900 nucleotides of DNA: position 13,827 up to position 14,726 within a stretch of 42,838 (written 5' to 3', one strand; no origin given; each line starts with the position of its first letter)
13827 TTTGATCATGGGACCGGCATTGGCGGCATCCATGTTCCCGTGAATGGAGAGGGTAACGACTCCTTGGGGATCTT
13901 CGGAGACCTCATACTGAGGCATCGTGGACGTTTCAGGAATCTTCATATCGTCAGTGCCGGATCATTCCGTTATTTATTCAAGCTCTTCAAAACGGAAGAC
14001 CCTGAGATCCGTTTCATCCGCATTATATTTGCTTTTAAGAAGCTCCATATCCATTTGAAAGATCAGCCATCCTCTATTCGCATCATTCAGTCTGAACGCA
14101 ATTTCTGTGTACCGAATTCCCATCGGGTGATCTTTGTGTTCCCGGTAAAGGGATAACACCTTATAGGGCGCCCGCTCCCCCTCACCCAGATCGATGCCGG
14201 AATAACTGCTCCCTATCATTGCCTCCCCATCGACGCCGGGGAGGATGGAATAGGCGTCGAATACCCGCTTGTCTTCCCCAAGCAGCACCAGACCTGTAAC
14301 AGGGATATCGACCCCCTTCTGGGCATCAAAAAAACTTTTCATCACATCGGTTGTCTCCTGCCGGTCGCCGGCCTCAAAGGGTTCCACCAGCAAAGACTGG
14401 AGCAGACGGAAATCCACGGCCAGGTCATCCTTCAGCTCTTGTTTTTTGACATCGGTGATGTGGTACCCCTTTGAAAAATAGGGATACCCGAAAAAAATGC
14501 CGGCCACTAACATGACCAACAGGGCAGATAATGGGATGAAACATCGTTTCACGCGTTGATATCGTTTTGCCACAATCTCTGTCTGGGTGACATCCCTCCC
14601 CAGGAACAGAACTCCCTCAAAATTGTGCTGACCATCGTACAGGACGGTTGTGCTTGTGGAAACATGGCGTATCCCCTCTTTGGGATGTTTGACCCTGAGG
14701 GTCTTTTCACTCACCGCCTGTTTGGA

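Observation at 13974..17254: Orphan GAF-GAF histidine kinase plus cNMP/PAS membrane protein with an extracytoplasmic C-terminal domain, directly upstream of the Mla-like operon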

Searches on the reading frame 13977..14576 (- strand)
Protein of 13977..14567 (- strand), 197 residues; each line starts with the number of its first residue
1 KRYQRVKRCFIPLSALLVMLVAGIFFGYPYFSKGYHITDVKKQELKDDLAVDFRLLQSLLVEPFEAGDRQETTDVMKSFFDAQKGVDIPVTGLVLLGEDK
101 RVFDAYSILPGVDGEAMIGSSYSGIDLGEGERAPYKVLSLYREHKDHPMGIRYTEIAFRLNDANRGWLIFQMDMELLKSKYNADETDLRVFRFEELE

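Call 10: find_homologous_proteins(query=window:13977-14567:-, max_evalue=0.001)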
Query seq(197 aa) (197 aa): 29 proteins with E <= 0.001 among 196 candidates.
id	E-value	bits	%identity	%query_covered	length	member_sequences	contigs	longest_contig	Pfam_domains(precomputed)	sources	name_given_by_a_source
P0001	6.8e-98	344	80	97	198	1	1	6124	-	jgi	jgi:hypothetical protein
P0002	2.6e-85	303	76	90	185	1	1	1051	-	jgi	jgi:hypothetical protein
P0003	7.4e-76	272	64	100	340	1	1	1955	PF13426.14,PF13188.14,PF08448.17,PF00989.32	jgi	-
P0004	3.6e-75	270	64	100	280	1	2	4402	-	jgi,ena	jgi:hypothetical protein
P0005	2.4e-71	257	67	91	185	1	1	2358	-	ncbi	-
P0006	7.1e-62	226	52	98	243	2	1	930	-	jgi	-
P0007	7.1e-61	223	54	98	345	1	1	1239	PF13426.14,PF13188.14,PF08448.17,PF00989.32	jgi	-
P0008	1.4e-58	216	51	98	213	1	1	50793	-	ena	-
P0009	1.7e-54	202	50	99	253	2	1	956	-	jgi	-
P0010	6.3e-54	201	49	99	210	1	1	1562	-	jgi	jgi:hypothetical protein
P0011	8.5e-54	200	50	98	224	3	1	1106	-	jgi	jgi:hypothetical protein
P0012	1.4e-52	196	46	99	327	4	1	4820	PF13426.14,PF08448.17,PF00989.32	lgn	-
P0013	5.1e-51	191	48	98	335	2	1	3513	PF13426.14,PF08448.17,PF00989.32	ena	-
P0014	2.2e-50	189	48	94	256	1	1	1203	-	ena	-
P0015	5.3e-48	181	44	99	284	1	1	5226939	-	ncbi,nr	ncbi:MAG: hypothetical protein U5R49_00395 [Deltaproteobacteria bacterium]|nr:hypothetical protein [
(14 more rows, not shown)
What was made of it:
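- Tried and rejected: The roughly 123-aa 'stand-alone' hits of call 10.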

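Call 13: find_encoding_contigs(protein=P0015, flank=10000, max_places=3)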
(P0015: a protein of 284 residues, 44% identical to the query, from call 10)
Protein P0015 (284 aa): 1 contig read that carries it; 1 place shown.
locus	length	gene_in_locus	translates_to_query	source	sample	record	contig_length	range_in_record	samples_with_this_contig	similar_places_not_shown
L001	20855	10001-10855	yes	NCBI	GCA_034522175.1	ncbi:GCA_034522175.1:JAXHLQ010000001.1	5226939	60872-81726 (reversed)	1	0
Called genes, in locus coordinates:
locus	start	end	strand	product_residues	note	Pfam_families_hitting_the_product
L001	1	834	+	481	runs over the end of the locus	PF00657:Lipase_GDSL, PF13472:Lipase_GDSL_2, PF00041:fn3 (faint), PF26747:Ig-like_AcrB (faint), PF16974:NAR2 (faint), PF25059:FN3_DSCAM-DSCAML_C (faint)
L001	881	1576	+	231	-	-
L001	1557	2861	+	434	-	PF00657:Lipase_GDSL, PF13472:Lipase_GDSL_2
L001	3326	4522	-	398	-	PF01609:DDE_Tnp_1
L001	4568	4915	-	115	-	PF05066:HARE-HTH (weak)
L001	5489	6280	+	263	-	-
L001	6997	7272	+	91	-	PF14520:HHH_5 (faint), PF12836:HHH_3, PF00633:HHH, PF12826:HHH_2 (faint), PF14716:HHH_8 (faint), PF03934:T2SSK (weak)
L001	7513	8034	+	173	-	PF13185:GAF_2, PF01590:GAF (weak)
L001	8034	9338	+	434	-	PF02518:HATPase_c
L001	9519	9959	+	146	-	PF00027:cNMP_binding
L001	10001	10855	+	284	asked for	-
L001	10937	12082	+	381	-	PF01740:STAS (weak), PF13466:STAS_2 (weak), PF02405:MlaE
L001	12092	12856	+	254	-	PF00005:ABC_tran, PF13304:AAA_21 (weak)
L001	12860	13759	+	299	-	PF02470:MlaD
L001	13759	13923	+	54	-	-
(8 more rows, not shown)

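Call 14: find_encoding_contigs(protein=P0008, flank=10000, max_places=3)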
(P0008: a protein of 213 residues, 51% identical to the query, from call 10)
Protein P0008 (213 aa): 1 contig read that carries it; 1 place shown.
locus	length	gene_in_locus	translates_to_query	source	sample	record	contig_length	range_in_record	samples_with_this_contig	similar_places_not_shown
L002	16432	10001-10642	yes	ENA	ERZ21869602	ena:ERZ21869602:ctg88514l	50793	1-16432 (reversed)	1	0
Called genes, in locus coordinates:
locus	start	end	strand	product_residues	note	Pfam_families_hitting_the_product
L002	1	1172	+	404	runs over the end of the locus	PF25917:BSH_RND, PF25876:HH_MFP_RND, PF25878:HH_AAEA_pHBA (weak), PF25885:HH_EMRA (weak), PF25944:Beta-barrel_RND, PF25954:Beta-barrel_RND_2 (weak), PF25967:RND-MFP_C, PF25989:YknX_C, +1 more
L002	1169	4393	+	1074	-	PF00873:ACR_tran, PF02355:SecD_SecF_C (faint), PF03176:MMPL (faint)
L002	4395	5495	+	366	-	PF02321:OEP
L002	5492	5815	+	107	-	PF02321:OEP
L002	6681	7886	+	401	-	PF02518:HATPase_c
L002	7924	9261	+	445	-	PF03631:Virul_fac_BrkB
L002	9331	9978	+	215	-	PF00027:cNMP_binding, PF00989:PAS, PF08448:PAS_4 (weak), PF13188:PAS_8 (weak), PF13426:PAS_9 (weak)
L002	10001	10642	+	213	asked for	-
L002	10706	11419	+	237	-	PF01740:STAS, PF02405:MlaE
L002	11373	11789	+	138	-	PF02405:MlaE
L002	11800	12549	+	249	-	PF00005:ABC_tran, PF13304:AAA_21 (faint)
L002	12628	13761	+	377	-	PF02470:MlaD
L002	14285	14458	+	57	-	-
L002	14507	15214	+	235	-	PF00005:ABC_tran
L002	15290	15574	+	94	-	PF13476:AAA_23 (faint), PF00005:ABC_tran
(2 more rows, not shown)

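Call 21: find_related_loci(query=A2, collection=genome_contigs, flank=10000)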
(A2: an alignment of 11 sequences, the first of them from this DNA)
Query A2 (199 aa) in genome_contigs; peptide patterns used: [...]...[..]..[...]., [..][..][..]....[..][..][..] (x = any residue, [..] = any of these).
85 stretches matched a pattern; 53 encode a relative of the query (tblastn E <= 1e-3); 53 distinct loci.
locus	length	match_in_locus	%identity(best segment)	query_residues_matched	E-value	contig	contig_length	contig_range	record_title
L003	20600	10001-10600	68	2-199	1e-86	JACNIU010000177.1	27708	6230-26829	MAG: Desulfobacterales bacterium isolate NIOZ-UU19 NIOZ-UU_NODE_1955_length_27708_cov_16.6484, whole genome shotgun sequ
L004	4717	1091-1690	65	1-198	5e-83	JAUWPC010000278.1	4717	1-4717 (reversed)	MAG: Desulfobacteraceae bacterium isolate CSMAG_2466 CSMAG_2466_k141_37264_length_4717_cov_32.4451, whole genome shotgun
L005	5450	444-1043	65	1-198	9e-83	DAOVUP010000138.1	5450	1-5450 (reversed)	MAG TPA_asm: Desulfobacteraceae bacterium isolate CSMAG_1682 CSMAG_1682_k141_3869048_length_5450_cov_12.1659, whole geno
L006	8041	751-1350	64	1-198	7e-81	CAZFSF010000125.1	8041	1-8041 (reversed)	MAG TPA_asm: uncultured Desulfobacteraceae bacterium isolate SRP214966_co1_315 genome assembly, contig: NODE_14432_lengt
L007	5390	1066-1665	62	1-198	2e-78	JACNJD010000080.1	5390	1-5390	MAG: Candidatus Desulfacyla euxinica NIOZ-UU_NODE_19621_length_5390_cov_52.8345, whole genome shotgun sequence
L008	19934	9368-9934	65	12-198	1e-76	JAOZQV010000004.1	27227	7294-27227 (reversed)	MAG: Deltaproteobacteria bacterium isolate GMC6_bin_6_sub GMC6_1021_length_27227_cov_8.823421, whole genome shotgun sequ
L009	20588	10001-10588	54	4-197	4e-68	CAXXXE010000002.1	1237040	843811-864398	MAG: Desulfatiglandales bacterium isolate d5234fa8-f814-4557-af24-a28d4dae9633 genome assembly, contig: contig_2, whole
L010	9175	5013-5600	52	4-197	2e-67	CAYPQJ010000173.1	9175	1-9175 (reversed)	MAG TPA_asm: uncultured Desulfobacteraceae bacterium isolate binchicken_co51_216 genome assembly, contig: NODE_2959_leng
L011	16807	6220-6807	53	4-197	9e-67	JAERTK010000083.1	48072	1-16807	MAG: Desulfobacteraceae bacterium isolate BH30 c_000000002104, whole genome shotgun sequence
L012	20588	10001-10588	53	4-197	2e-66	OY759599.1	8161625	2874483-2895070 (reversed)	MAG: Desulfatiglandales bacterium isolate ef928343-fb2c-4ac1-bd77-a4af7a033044 genome assembly, chromosome: 1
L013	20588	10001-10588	51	4-197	3e-66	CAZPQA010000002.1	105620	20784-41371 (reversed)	MAG TPA_asm: uncultured Desulfobacteraceae bacterium isolate SRP167671_co4_58 genome assembly, contig: NODE_65_length_10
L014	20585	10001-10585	53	4-196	6e-66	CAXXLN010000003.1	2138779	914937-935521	MAG: Desulfatiglandales bacterium isolate 53c9cee3-5eb1-4031-9065-1ba860722897 genome assembly, contig: contig_3, whole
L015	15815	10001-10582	52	4-196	8e-64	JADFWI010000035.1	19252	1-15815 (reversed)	MAG: Proteobacteria bacterium isolate C4.bin.21 k83_67651, whole genome shotgun sequence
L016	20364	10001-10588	50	4-197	2e-63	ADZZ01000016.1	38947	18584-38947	Delta proteobacterium NaphS2 ctg_1101087565845, whole genome shotgun sequence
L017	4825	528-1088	52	13-197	2e-63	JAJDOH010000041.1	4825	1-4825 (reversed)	MAG: Deltaproteobacteria bacterium isolate MASpbin.1 k141_1194476, whole genome shotgun sequence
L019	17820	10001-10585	48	5-197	1e-59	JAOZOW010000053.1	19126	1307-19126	MAG: Deltaproteobacteria bacterium isolate GMC4.metabat2.101 GMC4_2847_length_19126_cov_18.889780, whole genome shotgun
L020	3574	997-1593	48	2-198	3e-59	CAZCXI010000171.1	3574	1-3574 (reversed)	MAG TPA_asm: uncultured Desulfobacterales bacterium isolate SRP214966_co1_404 genome assembly, contig: NODE_51926_length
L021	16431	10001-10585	46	4-196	2e-58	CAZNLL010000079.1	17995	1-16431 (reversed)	MAG TPA_asm: uncultured Desulfobacteraceae bacterium isolate binchicken_co334_233 genome assembly, contig: NODE_5389_len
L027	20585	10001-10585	46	4-196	9e-52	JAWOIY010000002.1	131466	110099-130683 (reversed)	MAG: Desulfobacterales bacterium isolate CWP6-1.bin.108 k191_3641631, whole genome shotgun sequence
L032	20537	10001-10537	46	4-180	2e-47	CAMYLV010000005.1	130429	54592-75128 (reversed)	MAG: uncultured Desulfobacterales bacterium isolate FCS_Desulfobacterota_01 genome assembly, contig: scaffold_23, whole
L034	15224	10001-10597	43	2-198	1e-46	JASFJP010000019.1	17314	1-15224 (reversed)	MAG: Desulfobacterales bacterium isolate D0608U02metaG_Bin_613 D0608U02metaG_FD_scaffold_178_c1, whole genome shotgun se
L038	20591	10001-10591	42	4-198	1e-45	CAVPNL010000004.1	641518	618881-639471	MAG: uncultured delta proteobacterium isolate MFD09779.bin.2.131 genome assembly, contig: contig_16336, whole genome sho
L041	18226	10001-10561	43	16-198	5e-43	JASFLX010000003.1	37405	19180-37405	MAG: Desulfobacterales bacterium isolate D0817M20remetaG_Bin_243 D0817M20remetaG_FD_scaffold_86_c1, whole genome shotgun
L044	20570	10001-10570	43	4-198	4e-40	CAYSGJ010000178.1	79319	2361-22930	MAG TPA_asm: uncultured Desulfobacterales bacterium isolate SRP067234_co1_278 genome assembly, contig: k99_334521, whole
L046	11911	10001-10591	37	4-198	6e-39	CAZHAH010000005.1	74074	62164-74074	MAG TPA_asm: uncultured Desulfobacteraceae bacterium isolate SRP167671_co2_229 genome assembly, contig: NODE_419_length_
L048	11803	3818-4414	37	2-198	3e-34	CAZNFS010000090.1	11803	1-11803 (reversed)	MAG TPA_asm: uncultured Desulfobacteraceae bacterium isolate SRP200020_co3_340 genome assembly, contig: NODE_7643_length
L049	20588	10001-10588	33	4-196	8e-27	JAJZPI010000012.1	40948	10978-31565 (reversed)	MAG: Deltaproteobacteria bacterium isolate SKS1.bin11 NODE_1612_length_40948_cov_2.817177, whole genome shotgun sequence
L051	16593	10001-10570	26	2-187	5e-15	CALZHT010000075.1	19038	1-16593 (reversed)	MAG: uncultured Desulfobulbaceae bacterium isolate FO_M_Desulfobacterota_18 genome assembly, contig: scaffold_2760, whol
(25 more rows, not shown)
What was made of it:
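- Almost all loci come from one phylum, Desulfobacterota (call 21).
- Tried and rejected: I redid the scan with the trimmed alignment A2 (call 21).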

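Call 30: search_solved_structures(query=A3, max_evalue=10, show_alignments=2)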
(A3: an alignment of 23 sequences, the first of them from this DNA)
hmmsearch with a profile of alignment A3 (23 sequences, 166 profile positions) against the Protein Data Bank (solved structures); distinct sequences matched with E-value up to 10: 4.
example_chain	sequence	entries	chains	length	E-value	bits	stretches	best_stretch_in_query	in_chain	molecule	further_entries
6p8j_C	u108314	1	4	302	0.0045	20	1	2-108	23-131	Nucleotidyltransferase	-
6p8u_A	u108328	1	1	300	0.0089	19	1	2-108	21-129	Nucleotidyltransferase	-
6p82_A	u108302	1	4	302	0.009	19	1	2-108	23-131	Nucleotidyltransferase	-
9y1s_A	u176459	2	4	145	0.021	17.8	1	24-78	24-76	Rhobin9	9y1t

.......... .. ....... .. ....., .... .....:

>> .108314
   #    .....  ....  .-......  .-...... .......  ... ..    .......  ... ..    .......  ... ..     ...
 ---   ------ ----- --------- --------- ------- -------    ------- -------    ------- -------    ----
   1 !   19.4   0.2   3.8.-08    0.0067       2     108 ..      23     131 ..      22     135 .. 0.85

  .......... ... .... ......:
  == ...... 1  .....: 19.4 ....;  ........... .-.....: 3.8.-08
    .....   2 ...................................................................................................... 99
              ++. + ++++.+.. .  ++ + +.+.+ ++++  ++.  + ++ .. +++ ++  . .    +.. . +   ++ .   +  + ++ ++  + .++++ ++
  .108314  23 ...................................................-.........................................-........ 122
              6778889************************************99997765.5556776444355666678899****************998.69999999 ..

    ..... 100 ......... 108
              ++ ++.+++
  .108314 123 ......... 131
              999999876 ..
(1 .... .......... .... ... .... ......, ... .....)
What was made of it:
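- On Cache / PDC extracytoplasmic sensor domains: The PDB sequence search gives only a spurious nucleotidyltransferase hit (call 30).
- Tried and rejected: PDB sequence search with the C-terminal profile (call 30).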

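Call 37: predict_structure(alignment_id=A3)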
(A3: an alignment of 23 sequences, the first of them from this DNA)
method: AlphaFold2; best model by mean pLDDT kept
length: 165 residues; sequences in the alignment: 23
mean_pLDDT: 86.0   pTM: 0.84
mean pLDDT of the five models: 86.0, 84.9, 84.8, 84.7, 84.4
residues with pLDDT >= 90: 85; 70-90: 60; 50-70: 18; < 50: 2
segments of 3 or more residues with pLDDT < 50: none
pLDDT, mean of each block of 10 residues (from residue 1): 68 92 94 95 95 87 94 90 87 75 82 72 88 88 92 87 63
secondary structure, 60 per line:
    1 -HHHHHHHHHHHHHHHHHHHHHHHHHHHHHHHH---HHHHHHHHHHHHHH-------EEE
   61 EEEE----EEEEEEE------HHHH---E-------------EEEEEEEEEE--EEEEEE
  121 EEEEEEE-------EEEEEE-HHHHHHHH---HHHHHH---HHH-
elements in order: H2-33 H37-50 E58-64 E69-75 H82-85 E103-112 E115-127 E135-140 H142-149 H153-158
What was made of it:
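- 13977..14471 (-): Extracytoplasmic C-terminal PDC/Cache-fold domain (residues 276-440). It is orphan at sequence level. AF2 pLDDT 86, pTM 0.84 (call 37).
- The C-terminal model has pLDDT 86 (call 37).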

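Call 58: search_protein_families(library=pfam, proteins=[L019:7248-8996:+, L032:7511-9187:+, L038:7452-9140:+, L044:6707-8392:+, L041:7611-8750:-, L021:7294-8256:-, L027:6108-7073:+, L034:6328-7293:+, L015:6823-7488:+], max_evalue=0.001)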
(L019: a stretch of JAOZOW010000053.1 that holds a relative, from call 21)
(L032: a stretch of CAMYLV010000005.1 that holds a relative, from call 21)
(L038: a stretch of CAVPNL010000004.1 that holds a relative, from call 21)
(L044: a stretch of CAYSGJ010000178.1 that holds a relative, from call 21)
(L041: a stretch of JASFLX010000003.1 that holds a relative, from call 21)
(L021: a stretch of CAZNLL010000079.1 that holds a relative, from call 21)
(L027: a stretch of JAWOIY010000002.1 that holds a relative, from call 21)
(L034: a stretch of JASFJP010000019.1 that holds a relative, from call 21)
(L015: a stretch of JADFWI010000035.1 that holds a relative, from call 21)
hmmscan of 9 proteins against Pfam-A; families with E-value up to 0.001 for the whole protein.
L019:7248-8996:+ (582 aa): 0 families

L032:7511-9187:+ (558 aa): 0 families

L038:7452-9140:+ (562 aa): 0 families

L044:6707-8392:+ (561 aa): 1 family
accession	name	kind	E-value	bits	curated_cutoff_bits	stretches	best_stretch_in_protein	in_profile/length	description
PF19676.4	DUF6178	-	3.3e-151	505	25.5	1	19-559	14-560/561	Family of unknown function (DUF6178)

L041:7611-8750:- (379 aa): 4 families
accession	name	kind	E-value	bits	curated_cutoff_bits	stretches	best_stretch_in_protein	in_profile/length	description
PF00155.27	Aminotran_1_2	-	5.9e-55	187.4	19.7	1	26-376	3-361/361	Aminotransferase class I and II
PF01041.23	DegT_DnrJ_EryC1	-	5.8e-11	42.7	19.8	1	88-196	43-145/360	DegT/DnrJ/EryC1/StrS aminotransferase family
PF00266.25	Aminotran_5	-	5.6e-09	35.9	21.5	1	68-198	46-177/371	Aminotransferase class-V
PF01053.26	Cys_Met_Meta_PP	-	1.5e-07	30.7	27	1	67-198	54-175/381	Cys/Met metabolism PLP-dependent enzyme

L021:7294-8256:- (320 aa): 2 families
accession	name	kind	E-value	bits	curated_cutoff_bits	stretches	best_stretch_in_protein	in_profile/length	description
PF00378.25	ECH_1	-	1.8e-48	165.5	27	1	94-302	1-216/251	Enoyl-CoA hydratase/isomerase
PF16113.10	ECH_2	-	1.8e-20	74.1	27.2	1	99-269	1-181/335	Enoyl-CoA hydratase/isomerase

L027:6108-7073:+ (321 aa): 1 family
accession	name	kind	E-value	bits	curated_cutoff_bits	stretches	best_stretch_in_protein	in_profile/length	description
PF07670.19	Gate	-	1.4e-16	61.2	29.6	2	24-105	2-87/104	Nucleoside recognition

L034:6328-7293:+ (321 aa): 2 families
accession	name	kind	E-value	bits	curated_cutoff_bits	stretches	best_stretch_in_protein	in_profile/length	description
PF00528.27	BPD_transp_1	-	3.5e-35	121.8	26.4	1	112-319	1-183/184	Binding-protein-dependent transport system inner membrane component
PF19300.4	BPD_transp_1_N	-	3.4e-13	50.2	23.8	1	1-100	1-113/114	Binding-prot-dependent transport system membrane comp, N-term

L015:6823-7488:+ (221 aa): 1 family
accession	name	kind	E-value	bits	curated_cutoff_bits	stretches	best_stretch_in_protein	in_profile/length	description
PF13274.11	SocA_Panacea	-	4.3e-24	86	25.7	1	54-163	3-113/113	Antitoxin SocA-like, Panacea domain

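Call 60: search_protein_representatives(alignment_id=A3)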
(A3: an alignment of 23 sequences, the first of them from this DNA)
Query: 23 sequences, 166 profile positions. Proteins with E-value up to 0.001 (for the whole library): 104; up to 1e-10: 91; up to 1e-30: 45. The best 104 are listed.
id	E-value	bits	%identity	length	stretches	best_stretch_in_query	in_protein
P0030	1.3e-66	239.7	-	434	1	1-164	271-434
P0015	6.0e-66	237.6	-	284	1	2-165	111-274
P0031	5.0e-57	208.5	-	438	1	2-165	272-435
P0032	6.3e-54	198.5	-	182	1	2-164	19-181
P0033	8.0e-51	188.4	-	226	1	2-164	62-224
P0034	3.8e-49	182.9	-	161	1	6-164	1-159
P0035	8.6e-49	181.8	-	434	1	3-165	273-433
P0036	1.1e-48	181.5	-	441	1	1-164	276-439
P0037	3.5e-48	179.8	-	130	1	44-165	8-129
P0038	1.0e-46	175.0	-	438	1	11-165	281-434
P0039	1.3e-46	174.7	-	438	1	2-163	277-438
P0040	2.3e-45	170.6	-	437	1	2-163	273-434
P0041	4.3e-45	169.7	-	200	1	3-164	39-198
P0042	7.1e-45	169.0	-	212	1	4-165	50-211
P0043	1.4e-44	168.0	-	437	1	5-165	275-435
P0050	4.6e-41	156.6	-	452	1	1-165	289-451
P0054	1.0e-38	149.0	-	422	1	1-164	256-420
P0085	5.8e-25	104.2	-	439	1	1-164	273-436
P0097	7.5e-20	87.6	-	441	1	7-164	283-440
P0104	1.1e-17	80.6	-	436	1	7-162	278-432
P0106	3.7e-16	75.6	-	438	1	10-162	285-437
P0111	8.7e-13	64.6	-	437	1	4-162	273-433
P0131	1.5e-05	41.1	-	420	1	22-141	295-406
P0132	8.3e-05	38.7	-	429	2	136-163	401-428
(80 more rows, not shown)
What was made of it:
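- Full-length hits are 420-452 aa with the domain at about 271-435 (call 60).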
